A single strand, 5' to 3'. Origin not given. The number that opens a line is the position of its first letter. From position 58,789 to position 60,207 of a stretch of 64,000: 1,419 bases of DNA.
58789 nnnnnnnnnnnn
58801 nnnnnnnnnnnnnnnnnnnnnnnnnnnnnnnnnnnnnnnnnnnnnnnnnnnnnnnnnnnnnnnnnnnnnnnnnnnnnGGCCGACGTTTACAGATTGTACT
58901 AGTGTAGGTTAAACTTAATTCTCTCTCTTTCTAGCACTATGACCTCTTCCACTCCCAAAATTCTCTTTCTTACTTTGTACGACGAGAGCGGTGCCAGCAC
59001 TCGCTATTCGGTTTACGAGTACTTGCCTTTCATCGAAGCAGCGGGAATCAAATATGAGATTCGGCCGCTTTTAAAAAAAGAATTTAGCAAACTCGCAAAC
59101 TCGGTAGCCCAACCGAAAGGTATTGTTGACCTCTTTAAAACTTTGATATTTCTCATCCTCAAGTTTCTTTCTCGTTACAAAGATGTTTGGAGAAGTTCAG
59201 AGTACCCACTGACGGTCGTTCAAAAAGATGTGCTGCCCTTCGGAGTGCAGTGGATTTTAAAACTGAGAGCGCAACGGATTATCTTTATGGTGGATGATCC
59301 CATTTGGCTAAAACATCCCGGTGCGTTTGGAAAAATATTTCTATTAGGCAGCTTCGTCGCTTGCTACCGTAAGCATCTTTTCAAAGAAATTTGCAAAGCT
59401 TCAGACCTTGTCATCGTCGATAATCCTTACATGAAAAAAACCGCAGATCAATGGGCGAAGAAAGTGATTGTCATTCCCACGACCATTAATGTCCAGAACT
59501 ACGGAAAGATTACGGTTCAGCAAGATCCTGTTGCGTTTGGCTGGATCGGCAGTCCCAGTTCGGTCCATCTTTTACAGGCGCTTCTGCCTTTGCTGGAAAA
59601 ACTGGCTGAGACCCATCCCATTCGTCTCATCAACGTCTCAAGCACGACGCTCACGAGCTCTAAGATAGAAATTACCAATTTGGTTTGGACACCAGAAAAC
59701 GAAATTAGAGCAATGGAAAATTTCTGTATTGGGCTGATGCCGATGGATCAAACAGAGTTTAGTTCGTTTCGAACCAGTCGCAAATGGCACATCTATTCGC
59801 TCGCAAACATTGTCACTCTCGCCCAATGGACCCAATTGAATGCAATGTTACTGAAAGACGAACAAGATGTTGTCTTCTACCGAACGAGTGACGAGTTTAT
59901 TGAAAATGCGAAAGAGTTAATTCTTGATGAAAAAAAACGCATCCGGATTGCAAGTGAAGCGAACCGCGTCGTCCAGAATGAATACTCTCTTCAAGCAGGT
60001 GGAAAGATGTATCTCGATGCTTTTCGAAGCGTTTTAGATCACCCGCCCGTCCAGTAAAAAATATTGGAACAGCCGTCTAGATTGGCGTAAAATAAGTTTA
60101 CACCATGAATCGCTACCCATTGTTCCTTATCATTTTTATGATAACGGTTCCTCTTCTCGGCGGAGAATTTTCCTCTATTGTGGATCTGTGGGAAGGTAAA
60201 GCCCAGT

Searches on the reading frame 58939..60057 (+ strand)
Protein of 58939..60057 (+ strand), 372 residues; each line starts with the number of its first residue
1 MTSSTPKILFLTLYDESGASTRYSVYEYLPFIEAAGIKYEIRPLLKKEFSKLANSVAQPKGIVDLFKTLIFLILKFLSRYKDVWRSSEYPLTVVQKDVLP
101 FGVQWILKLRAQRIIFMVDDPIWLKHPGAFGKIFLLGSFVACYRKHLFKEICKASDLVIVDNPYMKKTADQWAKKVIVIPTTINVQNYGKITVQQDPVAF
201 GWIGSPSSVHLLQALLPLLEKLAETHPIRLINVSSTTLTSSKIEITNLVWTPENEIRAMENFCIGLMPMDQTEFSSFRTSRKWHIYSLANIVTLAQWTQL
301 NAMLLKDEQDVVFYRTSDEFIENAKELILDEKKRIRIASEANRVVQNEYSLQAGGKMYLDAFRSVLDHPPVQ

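Call 69: search_protein_families(library=pfam, proteins=[window:58939-60057:+], max_evalue=0.001)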
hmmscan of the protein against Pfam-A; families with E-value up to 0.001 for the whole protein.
window:58939-60057:+ (372 aa): 1 family
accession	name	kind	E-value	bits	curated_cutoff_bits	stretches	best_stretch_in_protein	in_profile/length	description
PF13524.12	Glyco_trans_1_2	-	1.4e-05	25.5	25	1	289-352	73-136/144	Glycosyl transferase-like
